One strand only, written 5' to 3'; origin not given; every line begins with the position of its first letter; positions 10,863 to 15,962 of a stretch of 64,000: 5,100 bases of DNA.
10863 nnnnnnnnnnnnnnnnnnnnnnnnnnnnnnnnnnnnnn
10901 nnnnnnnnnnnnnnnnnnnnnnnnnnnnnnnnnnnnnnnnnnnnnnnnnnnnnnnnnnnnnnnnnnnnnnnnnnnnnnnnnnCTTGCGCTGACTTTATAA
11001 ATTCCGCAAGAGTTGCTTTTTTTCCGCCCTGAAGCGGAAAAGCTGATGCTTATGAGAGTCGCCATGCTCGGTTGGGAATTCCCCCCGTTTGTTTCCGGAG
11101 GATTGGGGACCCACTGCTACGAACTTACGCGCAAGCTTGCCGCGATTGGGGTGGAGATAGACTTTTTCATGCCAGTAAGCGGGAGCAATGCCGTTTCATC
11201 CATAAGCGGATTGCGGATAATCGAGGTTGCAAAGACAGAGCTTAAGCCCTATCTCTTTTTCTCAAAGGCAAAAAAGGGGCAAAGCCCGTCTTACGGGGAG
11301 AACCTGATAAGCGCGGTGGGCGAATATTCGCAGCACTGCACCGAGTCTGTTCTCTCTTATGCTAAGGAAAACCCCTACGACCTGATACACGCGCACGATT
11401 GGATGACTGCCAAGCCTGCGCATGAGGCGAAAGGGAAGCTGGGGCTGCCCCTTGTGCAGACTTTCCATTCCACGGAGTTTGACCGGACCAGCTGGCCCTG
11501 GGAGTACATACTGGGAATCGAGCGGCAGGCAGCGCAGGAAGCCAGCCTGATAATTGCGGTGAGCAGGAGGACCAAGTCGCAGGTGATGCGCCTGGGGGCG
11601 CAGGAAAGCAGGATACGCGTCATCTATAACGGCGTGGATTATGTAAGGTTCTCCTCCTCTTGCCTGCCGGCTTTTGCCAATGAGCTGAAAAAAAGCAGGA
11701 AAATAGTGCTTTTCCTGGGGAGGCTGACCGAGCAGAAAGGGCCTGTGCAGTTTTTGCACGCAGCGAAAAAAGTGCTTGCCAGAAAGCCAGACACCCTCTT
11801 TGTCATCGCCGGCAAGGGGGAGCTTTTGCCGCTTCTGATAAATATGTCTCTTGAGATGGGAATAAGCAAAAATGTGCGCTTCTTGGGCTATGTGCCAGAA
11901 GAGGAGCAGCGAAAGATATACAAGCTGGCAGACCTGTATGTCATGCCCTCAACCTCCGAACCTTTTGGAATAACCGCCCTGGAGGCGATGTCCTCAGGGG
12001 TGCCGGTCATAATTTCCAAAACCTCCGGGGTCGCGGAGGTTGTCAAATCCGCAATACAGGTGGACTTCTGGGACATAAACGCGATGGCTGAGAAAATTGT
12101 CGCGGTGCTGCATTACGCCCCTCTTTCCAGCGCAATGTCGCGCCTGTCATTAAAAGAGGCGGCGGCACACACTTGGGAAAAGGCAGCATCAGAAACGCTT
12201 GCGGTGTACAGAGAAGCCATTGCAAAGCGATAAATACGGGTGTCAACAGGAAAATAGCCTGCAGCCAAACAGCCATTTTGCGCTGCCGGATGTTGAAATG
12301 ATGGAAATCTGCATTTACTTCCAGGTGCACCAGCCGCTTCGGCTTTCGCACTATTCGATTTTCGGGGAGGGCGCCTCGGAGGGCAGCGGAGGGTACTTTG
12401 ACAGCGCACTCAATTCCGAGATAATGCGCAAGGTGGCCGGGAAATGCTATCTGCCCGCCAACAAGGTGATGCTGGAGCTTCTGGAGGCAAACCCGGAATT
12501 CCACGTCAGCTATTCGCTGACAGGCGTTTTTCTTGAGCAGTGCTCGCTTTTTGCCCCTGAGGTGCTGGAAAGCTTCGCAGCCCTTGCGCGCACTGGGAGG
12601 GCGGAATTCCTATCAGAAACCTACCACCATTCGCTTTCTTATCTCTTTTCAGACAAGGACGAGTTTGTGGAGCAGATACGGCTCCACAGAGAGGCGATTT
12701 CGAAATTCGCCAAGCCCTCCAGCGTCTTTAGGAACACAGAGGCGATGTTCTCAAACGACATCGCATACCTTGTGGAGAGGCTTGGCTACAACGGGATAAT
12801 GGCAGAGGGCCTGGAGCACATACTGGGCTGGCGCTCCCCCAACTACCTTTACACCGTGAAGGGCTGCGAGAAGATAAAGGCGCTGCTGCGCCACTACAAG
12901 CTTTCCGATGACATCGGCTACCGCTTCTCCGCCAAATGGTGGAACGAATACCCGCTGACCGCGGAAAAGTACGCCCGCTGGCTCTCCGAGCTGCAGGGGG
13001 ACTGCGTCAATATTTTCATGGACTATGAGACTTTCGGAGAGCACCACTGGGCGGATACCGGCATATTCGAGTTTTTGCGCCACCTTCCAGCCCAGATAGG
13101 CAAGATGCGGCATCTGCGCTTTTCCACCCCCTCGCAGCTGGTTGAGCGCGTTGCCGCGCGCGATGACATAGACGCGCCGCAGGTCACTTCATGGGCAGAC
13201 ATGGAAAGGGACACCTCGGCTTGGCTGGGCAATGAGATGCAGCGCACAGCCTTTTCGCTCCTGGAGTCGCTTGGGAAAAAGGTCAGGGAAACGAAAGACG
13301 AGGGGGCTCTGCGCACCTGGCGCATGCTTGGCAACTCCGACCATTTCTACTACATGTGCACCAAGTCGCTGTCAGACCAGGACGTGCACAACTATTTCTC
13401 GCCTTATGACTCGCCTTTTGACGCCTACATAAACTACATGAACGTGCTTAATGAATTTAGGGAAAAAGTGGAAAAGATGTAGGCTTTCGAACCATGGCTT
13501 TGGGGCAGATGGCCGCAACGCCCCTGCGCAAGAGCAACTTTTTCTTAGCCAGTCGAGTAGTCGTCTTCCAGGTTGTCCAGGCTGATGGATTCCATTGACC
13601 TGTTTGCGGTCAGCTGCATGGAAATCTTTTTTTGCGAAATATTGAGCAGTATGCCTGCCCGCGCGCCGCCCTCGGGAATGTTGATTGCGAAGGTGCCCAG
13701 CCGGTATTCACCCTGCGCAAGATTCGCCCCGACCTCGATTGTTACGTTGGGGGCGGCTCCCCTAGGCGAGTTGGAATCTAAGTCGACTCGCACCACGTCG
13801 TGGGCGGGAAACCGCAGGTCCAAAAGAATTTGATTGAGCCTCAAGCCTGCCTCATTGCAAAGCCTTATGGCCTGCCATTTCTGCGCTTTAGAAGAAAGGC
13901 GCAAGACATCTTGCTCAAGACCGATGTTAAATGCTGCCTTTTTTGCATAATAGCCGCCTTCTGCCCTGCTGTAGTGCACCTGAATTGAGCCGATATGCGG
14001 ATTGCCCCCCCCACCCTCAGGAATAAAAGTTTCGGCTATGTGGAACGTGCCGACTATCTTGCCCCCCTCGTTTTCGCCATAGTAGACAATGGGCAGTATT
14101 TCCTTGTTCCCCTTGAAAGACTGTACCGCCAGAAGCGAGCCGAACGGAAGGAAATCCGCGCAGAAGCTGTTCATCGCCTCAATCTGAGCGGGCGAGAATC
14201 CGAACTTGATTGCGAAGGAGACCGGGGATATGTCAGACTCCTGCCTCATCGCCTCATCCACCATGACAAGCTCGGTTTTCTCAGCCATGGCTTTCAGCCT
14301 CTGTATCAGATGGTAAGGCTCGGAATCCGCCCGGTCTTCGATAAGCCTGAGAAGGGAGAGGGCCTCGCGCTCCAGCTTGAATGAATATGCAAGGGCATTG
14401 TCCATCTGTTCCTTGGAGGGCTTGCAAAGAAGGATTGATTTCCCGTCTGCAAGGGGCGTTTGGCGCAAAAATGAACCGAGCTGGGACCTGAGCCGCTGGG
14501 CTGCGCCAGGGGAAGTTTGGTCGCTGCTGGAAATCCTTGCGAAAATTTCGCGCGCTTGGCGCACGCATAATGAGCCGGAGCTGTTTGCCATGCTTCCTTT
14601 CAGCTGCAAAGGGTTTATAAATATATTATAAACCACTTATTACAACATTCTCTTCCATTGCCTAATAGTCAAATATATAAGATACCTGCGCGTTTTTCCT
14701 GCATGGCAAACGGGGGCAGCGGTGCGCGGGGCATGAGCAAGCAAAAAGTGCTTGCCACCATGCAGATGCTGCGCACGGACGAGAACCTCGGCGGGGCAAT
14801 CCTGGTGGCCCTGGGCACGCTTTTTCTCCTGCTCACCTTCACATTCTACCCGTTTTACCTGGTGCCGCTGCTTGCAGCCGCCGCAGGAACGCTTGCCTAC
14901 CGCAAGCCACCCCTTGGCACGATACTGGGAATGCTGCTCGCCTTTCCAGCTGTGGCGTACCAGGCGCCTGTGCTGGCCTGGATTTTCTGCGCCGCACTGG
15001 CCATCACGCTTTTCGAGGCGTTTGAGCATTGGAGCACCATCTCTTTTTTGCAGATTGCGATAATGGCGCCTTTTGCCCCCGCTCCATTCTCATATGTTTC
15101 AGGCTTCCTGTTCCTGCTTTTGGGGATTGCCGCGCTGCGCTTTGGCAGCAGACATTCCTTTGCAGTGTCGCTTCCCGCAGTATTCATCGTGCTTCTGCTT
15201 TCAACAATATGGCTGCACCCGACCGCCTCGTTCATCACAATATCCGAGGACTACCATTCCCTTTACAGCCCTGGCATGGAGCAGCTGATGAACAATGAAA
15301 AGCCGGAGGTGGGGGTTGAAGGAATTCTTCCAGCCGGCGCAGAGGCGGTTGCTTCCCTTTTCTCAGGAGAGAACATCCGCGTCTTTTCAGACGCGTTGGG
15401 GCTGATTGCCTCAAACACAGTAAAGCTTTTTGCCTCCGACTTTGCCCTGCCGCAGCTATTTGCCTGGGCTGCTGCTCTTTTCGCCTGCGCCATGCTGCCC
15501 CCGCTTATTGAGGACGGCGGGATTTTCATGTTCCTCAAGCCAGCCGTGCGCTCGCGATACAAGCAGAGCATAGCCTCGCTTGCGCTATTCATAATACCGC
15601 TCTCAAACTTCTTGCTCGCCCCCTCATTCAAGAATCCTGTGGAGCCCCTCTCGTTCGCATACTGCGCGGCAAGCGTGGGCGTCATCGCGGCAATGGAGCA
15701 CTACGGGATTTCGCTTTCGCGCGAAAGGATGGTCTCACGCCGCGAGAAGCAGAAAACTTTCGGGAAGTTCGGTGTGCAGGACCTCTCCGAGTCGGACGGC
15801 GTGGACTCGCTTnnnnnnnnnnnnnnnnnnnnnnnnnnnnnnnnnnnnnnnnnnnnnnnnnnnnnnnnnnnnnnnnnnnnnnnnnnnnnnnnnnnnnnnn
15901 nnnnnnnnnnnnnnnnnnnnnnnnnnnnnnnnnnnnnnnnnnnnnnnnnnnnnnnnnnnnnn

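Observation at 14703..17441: Tandem-AAA (CDC48-like) ATPase fused to a large polytopic membrane domain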

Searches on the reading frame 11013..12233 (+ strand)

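Call 3: search_protein_families(library=pfam, proteins=[window:11013-12233:+], max_evalue=0.01)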
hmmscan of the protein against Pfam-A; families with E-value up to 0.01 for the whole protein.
window:11013-12233:+ (406 aa): 8 families
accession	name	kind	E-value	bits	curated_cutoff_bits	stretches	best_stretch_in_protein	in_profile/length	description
PF00534.26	Glycos_transf_1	-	2.9e-39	134.8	26.4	1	222-375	8-165/172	Glycosyl transferases group 1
PF13692.12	Glyco_trans_1_4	-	1.4e-30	106.9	27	1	229-366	1-140/142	Glycosyl transferases group 1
PF13439.12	Glyco_transf_4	-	1.9e-26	93.5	28.5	1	29-209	2-167/170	Glycosyltransferase Family 4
PF20706.3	GT4-conflict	-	9.8e-19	68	26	1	164-402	134-361/385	Family 4 Glycosyltransferase in conflict systems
PF13579.12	Glyco_trans_4_4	-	1.3e-17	65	29.7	1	29-207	1-158/158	Glycosyl transferase 4-like domain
PF08323.17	Glyco_transf_5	-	1.2e-14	55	22.7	1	15-171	1-186/239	Starch synthase catalytic domain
PF00982.27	Glyco_transf_20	-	4.8e-05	22.7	32.5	1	290-370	355-441/473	Glycosyltransferase family 20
PF13524.12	Glyco_trans_1_2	-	0.0027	18.1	25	1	255-396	9-143/144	Glycosyl transferase-like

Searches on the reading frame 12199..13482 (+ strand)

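Call 3: search_protein_families(library=pfam, proteins=[window:12199-13482:+], max_evalue=0.01)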
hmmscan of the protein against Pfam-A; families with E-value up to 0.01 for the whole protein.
window:12199-13482:+ (427 aa): 1 family
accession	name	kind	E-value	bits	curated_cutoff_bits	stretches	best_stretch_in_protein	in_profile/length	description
PF03065.20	Glyco_hydro_57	-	1e-75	255.2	21.2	1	39-326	2-290/291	Glycosyl hydrolase family 57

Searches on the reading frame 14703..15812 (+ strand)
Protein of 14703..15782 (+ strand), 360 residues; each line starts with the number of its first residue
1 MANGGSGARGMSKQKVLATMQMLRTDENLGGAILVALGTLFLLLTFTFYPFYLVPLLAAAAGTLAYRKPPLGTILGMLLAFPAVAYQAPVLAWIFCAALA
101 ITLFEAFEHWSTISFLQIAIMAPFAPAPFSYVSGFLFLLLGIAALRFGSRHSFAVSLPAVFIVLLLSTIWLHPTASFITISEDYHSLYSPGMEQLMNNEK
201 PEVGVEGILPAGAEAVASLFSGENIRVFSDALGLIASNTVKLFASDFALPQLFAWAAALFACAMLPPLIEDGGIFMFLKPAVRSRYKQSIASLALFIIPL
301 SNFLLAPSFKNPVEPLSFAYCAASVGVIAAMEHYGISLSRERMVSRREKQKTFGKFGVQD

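Call 7: find_homologous_proteins(query=window:14703-15782:+, max_evalue=0.001)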
Query seq(360 aa) (360 aa): 6 proteins with E <= 0.001 among 8000 candidates.
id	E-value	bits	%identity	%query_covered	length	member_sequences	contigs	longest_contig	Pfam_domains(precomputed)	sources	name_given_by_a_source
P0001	2.0e-132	460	64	100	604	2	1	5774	PF13173.13,PF00004.36,PF17862.8,PF07728.21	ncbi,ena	-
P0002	1.8e-127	443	66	92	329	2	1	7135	-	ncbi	ncbi:MAG: hypothetical protein WC588_03555, partial [Candidatus Micrarchaeia archaeon]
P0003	4.0e-105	370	68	73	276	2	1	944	-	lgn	-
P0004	2.7e-91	325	64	67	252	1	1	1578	-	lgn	-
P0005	5.4e-74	268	69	53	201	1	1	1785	-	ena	-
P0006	7.5e-7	47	69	13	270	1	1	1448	-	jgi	-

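Call 11: find_encoding_contigs(protein=P0001, flank=8000)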
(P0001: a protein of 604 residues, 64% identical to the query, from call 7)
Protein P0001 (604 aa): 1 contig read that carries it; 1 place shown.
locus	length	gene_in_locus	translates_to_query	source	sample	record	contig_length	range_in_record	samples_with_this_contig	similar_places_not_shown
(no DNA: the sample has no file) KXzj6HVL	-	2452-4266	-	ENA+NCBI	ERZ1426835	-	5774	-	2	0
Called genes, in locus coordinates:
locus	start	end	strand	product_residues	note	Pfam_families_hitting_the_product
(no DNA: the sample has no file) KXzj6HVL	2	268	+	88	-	?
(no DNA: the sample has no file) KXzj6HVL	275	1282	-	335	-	-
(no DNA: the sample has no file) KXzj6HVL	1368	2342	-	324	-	-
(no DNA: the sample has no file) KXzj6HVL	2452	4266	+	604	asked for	PF13173:AAA_14 (faint), PF00004:AAA, PF07728:AAA_5 (faint), PF17862:AAA_lid_3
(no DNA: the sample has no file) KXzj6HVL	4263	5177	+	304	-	PF09336:Vps4_C (faint), PF05496:RuvB_N (weak), PF13401:AAA_22 (faint), PF00004:AAA, PF07728:AAA_5 (weak), PF13173:AAA_14 (weak), PF17862:AAA_lid_3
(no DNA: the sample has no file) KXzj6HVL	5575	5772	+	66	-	?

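Call 12: find_encoding_contigs(protein=P0002, flank=8000)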
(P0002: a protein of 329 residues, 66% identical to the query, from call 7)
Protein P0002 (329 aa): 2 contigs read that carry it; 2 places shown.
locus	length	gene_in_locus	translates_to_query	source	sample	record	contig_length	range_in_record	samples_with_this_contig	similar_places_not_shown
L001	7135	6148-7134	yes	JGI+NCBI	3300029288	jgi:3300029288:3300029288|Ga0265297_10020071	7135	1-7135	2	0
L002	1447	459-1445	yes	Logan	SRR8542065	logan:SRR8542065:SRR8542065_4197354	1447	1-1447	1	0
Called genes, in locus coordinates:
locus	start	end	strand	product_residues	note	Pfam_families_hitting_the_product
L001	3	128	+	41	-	?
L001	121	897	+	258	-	PF04157:EAP30 (weak)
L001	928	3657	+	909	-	-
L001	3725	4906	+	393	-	PF08323:Glyco_transf_5, PF13439:Glyco_transf_4, PF13579:Glyco_trans_4_4, PF20706:GT4-conflict, PF00982:Glyco_transf_20 (faint), PF00534:Glycos_transf_1, PF13692:Glyco_trans_1_4, PF13524:Glyco_trans_1_2 (faint)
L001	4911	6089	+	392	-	PF03065:Glyco_hydro_57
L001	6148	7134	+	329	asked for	?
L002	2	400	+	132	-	?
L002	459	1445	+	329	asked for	?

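Call 22: search_protein_representatives(protein=window:14703-15782:+)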
Query: 360 residues. Proteins with E-value up to 0.001 (for the whole library): 40; up to 1e-10: 30; up to 1e-30: 15. The best 40 are listed.
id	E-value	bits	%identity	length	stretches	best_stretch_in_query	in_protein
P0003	1.3e-105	369.9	67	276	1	7-270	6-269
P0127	6.1e-62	226.3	45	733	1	5-360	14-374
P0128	9.5e-58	212.5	42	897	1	7-360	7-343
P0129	3.7e-57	210.6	39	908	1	8-360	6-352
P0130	3.7e-55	204.0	39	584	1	9-360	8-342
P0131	5.3e-53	196.9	35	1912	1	10-360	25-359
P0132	5.8e-53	196.8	38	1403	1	11-360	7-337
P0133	1.2e-52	195.7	39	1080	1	10-360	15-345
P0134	3.5e-44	167.9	37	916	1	21-359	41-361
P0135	1.4e-43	165.9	32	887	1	10-359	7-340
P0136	2.1e-43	165.4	36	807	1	15-356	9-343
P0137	1.2e-38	149.7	49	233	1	9-181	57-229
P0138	2.0e-36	142.4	42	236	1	9-187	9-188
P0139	1.5e-32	129.7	31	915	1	7-359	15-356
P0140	1.3e-31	126.6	63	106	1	6-102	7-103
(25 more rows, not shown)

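Call 30: predict_structure(alignment_id=A1)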
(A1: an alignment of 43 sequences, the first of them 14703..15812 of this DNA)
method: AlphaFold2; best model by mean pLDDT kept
length: 370 residues; sequences in the alignment: 43
mean_pLDDT: 90.2   pTM: 0.85
mean pLDDT of the five models: 90.2, 89.1, 88.3, 87.4, 86.4
residues with pLDDT >= 90: 272; 70-90: 71; 50-70: 19; < 50: 8
segments of 3 or more residues with pLDDT < 50: 1-5, 368-370
pLDDT, mean of each block of 10 residues (from residue 1): 49 78 80 97 97 98 97 98 96 95 96 95 94 94 92 90 96 90 92 90 97 96 92 96 94 96 94 87 92 97 94 94 97 89 84 69 54
secondary structure, 60 per line:
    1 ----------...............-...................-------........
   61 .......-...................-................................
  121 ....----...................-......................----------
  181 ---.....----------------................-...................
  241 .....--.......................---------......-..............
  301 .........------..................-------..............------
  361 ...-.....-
elements in order: H11-25 H27-45 H53-67 H69-87 H89-124 H129-147 H149-170 H184-188 H205-220 H222-245 H248-270 H280-285 H287-309 H316-333 H341-354 H365-369

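Call 44: search_protein_families(library=pfam, proteins=[window:14703-15782:+], max_evalue=10)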
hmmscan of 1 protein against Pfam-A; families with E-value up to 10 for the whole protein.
window:14703-15782:+ (360 aa): 0 families

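Call 46: fold_search(model_id=the predicted structure, library=pdb)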
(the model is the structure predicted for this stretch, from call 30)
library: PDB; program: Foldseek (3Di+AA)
matches with E <= 10: 150; with E <= 0.001: 0
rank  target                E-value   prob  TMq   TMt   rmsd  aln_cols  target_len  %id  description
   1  6bpl_A                4.4e-01  0.10  0.13  0.10  21.9       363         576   12  E. coli MsbA in complex with LPS and inhibitor G907 (released 2018-05-02)
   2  7zdr_C                5.7e-01  0.09  0.14  0.10  23.7       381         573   13  IF(apo/as isolated) conformation of CydDC mutant (H85A.C) in AMP-PNP(CydD) bound state (Dataset-16) (released 2023-04-19)
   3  3b9w                  6.5e-01  0.10  0.15  0.15  21.7       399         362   12  The 1.3 A resolution structure of Nitrosomonas europaea Rh50 and mechanistic implications for NH3 transport by Rhesus fa (released 2007-11-20)
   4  5j4i_A                7.4e-01  0.04  0.10  0.09  23.6       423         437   12  Crystal Structure of the L-arginine/agmatine antiporter from E. coli at 2.2 Angstroem resolution (released 2016-08-31)
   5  7ocy_A                7.7e-01  0.08  0.14  0.11  19.8       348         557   11  Enterococcus faecalis EfrCD in complex with a nanobody (released 2022-05-18)
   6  9iqg_A                9.1e-01  0.13  0.18  0.14  19.1       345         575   13  Cryo-EM structure of MsRv1273c/72c from Mycobacterium smegmatis in the ATP|ADP+Vi-bound Occ (Vi) state (released 2025-05-14)
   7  8hw4                  1.0e+00  0.04  0.10  0.05  24.1       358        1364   13  Cryo-EM structure of dehydroepiandrosterone sulfate-bound human ABC transporter ABCC3 in nanodiscs (released 2023-06-07)
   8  6iv3_C                1.1e+00  0.08  0.13  0.17  27.5       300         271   14  Crystal structure of a bacterial Bestrophin homolog from Klebsiella pneumoniae with a mutation W252A (released 2019-11-13)
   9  3l1l                  1.2e+00  0.05  0.12  0.11  22.0       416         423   12  Structure of Arg-bound Escherichia coli AdiC (released 2010-02-02)
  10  7zdb_D                1.3e+00  0.10  0.18  0.13  21.4       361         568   13  IF(heme/bound) conformation of CydDC in ADP+Pi(CydC)/ATP(CydD) bound state (Dataset-2) (released 2023-04-19)
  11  9fur_A                1.3e+00  0.08  0.15  0.12  22.2       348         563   10  MsbA in LMNG inward-facing narrow (released 2025-03-19)
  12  7y48                  1.3e+00  0.05  0.13  0.11  23.8       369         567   13  Cryo-EM Structure of biliverdin-bound mitochondrial ABC transporter ABCB10 from Biortus (released 2023-05-24)
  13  9hm7                  1.5e+00  0.07  0.15  0.06  21.7       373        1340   13  Cryo-EM structure of apo human separase with the mutation C2029S (released 2025-09-03)
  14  4ayw                  1.6e+00  0.07  0.14  0.10  21.7       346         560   11  STRUCTURE OF THE HUMAN MITOCHONDRIAL ABC TRANSPORTER, ABCB10 (PLATE FORM) (released 2012-07-11)
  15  6ivn_A                1.6e+00  0.06  0.13  0.16  27.0       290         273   14  Crystal structure of a membrane protein G264A (released 2019-11-06)
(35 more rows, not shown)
